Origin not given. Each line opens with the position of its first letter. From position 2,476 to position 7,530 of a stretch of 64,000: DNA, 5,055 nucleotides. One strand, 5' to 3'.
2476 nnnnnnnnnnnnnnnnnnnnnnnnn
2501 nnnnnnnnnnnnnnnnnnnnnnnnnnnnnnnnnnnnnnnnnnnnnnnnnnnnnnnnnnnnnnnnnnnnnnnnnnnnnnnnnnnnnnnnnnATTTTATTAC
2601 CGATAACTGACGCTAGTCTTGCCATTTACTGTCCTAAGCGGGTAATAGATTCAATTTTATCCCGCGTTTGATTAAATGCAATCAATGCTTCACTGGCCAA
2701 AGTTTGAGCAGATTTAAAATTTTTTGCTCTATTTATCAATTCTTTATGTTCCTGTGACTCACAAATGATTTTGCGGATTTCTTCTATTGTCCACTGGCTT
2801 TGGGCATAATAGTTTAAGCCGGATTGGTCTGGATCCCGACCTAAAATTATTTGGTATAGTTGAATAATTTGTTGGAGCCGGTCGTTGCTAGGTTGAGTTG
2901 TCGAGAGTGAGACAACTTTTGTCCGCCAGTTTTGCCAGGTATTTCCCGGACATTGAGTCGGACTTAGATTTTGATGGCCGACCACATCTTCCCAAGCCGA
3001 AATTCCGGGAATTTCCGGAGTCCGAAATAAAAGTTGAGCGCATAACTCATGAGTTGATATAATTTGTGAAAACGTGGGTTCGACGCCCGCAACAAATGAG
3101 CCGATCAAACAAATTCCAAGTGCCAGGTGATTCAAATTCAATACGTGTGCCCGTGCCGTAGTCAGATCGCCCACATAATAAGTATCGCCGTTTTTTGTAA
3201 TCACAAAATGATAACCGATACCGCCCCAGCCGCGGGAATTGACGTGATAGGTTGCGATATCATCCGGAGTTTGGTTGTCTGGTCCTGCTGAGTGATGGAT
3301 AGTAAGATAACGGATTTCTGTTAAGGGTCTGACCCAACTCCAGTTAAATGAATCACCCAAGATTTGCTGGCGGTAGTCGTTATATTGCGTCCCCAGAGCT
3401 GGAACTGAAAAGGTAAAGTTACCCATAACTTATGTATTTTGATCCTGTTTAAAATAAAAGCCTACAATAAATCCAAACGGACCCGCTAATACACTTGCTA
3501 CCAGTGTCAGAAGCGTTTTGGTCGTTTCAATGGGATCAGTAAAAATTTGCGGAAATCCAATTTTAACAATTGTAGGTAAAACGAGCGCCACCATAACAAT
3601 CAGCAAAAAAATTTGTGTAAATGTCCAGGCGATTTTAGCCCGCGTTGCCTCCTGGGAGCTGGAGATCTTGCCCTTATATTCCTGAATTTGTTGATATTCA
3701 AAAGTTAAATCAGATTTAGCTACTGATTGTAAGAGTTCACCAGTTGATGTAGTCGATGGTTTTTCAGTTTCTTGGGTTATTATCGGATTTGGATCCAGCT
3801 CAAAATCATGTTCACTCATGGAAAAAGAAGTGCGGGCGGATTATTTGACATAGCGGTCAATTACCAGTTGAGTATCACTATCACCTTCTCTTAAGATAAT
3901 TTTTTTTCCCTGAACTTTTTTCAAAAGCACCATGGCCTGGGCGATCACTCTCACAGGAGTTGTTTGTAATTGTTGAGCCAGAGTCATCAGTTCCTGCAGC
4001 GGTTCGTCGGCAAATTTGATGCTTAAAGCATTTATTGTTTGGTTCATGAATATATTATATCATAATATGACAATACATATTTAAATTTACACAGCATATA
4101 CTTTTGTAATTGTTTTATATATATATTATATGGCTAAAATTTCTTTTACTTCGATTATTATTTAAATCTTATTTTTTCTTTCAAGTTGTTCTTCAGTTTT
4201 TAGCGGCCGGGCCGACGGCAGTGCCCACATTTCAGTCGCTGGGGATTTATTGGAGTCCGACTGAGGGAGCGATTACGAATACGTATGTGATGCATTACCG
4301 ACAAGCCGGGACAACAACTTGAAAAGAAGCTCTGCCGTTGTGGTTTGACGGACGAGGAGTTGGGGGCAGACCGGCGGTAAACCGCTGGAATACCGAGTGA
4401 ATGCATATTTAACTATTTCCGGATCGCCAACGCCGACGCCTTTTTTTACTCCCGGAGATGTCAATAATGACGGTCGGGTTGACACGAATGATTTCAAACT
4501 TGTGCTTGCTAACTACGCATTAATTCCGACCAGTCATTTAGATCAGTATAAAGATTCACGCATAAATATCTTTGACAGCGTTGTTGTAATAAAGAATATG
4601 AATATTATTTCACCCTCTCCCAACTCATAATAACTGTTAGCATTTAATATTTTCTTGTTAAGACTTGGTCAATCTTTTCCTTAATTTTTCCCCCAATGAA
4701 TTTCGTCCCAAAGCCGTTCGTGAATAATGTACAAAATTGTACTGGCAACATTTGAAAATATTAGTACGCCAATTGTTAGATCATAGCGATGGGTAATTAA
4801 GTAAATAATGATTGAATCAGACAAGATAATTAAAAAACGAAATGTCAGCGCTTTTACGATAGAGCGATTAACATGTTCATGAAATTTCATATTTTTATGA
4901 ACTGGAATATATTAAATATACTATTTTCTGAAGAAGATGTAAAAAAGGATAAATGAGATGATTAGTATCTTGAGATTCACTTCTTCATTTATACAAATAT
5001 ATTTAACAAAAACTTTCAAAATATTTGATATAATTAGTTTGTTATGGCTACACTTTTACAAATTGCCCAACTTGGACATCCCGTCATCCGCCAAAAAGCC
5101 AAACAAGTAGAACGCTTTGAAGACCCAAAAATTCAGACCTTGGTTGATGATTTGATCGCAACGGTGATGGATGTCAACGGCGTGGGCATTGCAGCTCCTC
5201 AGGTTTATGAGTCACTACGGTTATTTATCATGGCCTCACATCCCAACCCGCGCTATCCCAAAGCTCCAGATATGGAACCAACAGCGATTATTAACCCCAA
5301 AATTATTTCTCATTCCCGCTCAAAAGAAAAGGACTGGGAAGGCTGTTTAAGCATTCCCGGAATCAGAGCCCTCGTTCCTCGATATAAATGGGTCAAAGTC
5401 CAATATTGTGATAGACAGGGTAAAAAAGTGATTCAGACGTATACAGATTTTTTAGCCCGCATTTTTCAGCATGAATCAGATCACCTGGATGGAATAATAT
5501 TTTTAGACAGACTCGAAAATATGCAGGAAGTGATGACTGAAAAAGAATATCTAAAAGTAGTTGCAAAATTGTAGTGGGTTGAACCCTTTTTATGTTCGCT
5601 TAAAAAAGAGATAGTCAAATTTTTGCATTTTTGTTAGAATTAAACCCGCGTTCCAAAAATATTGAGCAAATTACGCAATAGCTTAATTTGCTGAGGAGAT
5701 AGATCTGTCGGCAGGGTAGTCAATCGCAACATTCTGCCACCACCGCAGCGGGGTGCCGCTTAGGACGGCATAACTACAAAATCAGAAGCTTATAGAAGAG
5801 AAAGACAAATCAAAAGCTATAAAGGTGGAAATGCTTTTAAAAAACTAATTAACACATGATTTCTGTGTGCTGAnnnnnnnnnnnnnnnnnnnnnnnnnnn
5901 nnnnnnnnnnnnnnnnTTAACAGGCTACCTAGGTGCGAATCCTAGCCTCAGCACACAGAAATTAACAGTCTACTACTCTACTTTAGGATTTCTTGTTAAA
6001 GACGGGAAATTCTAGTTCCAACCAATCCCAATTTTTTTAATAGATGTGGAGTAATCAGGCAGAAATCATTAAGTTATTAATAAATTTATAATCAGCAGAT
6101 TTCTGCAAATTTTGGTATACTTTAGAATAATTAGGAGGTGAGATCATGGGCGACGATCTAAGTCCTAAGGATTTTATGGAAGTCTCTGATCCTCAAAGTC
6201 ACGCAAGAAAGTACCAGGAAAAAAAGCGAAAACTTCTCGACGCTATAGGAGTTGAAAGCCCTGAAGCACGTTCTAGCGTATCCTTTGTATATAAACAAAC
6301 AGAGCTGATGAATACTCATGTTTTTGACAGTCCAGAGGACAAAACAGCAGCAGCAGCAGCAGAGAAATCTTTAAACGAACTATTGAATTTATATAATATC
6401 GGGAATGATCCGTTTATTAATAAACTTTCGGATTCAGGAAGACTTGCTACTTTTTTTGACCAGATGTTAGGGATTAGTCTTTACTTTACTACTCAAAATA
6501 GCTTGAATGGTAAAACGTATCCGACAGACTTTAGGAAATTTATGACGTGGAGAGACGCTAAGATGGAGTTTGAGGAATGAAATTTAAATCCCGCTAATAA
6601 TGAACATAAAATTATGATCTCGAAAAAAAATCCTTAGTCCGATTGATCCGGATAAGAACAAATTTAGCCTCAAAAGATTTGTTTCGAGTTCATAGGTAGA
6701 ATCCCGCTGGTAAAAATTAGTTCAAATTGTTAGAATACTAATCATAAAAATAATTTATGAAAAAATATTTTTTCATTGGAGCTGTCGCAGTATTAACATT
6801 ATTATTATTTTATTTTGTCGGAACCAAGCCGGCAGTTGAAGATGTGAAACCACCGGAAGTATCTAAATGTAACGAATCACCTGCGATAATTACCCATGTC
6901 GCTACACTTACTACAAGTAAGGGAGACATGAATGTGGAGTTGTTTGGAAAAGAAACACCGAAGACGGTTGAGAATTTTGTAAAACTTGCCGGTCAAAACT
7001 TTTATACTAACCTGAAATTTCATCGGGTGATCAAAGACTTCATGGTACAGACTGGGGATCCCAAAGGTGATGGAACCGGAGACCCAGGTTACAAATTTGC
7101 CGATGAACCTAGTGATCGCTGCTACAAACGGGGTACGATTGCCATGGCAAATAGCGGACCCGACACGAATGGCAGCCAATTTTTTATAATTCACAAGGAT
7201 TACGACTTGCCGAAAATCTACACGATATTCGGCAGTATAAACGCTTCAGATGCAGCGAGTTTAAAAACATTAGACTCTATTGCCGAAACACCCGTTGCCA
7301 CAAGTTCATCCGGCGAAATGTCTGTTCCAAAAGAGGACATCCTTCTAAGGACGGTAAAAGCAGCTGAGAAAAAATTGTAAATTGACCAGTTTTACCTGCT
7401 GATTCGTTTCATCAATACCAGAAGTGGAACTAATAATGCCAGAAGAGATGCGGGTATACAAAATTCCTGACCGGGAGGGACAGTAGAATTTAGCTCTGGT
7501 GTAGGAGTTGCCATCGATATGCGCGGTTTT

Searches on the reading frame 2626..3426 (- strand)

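Call 46: search_protein_families(library=pfam, proteins=[window:2626-3426:-], max_evalue=0.001)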
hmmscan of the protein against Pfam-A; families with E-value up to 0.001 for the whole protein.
window:2626-3426:- (266 aa): 2 families
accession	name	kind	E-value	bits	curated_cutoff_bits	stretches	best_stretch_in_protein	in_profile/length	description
PF01510.30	Amidase_2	-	5.5e-17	62.8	26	1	36-162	3-131/131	N-acetylmuramoyl-L-alanine amidase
PF13946.11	DUF4214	-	4.6e-06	27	23.2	1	188-229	25-70/72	Domain of unknown function (DUF4214)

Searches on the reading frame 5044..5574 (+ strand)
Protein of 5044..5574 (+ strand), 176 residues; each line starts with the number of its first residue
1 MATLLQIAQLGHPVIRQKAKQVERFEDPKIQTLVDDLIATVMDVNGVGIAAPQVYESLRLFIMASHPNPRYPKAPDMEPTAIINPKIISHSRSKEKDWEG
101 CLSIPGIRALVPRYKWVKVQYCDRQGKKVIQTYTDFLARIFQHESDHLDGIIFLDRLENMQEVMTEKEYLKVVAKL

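Call 46: search_protein_families(library=pfam, proteins=[window:5044-5574:+], max_evalue=0.001)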
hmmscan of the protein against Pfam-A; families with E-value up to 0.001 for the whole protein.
window:5044-5574:+ (176 aa): 1 family
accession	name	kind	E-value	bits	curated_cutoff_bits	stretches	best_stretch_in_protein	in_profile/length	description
PF01327.26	Pep_deformylase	-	5.3e-53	179.2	22.8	1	5-161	2-154/156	Polypeptide deformylase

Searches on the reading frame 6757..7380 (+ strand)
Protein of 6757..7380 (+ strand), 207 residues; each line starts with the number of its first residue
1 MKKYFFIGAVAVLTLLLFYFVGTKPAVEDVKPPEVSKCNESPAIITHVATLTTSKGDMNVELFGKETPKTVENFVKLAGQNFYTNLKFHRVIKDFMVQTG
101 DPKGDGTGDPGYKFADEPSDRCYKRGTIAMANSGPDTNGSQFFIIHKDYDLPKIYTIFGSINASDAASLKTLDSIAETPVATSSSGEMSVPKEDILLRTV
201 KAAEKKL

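Call 46: search_protein_families(library=pfam, proteins=[window:6757-7380:+], max_evalue=0.001)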
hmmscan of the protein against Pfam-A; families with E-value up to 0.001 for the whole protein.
window:6757-7380:+ (207 aa): 1 family
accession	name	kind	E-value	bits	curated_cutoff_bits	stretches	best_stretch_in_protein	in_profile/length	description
PF00160.26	Pro_isomerase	-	6.3e-37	127.7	21.7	1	50-197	3-154/159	Cyclophilin type peptidyl-prolyl cis-trans isomerase/CLD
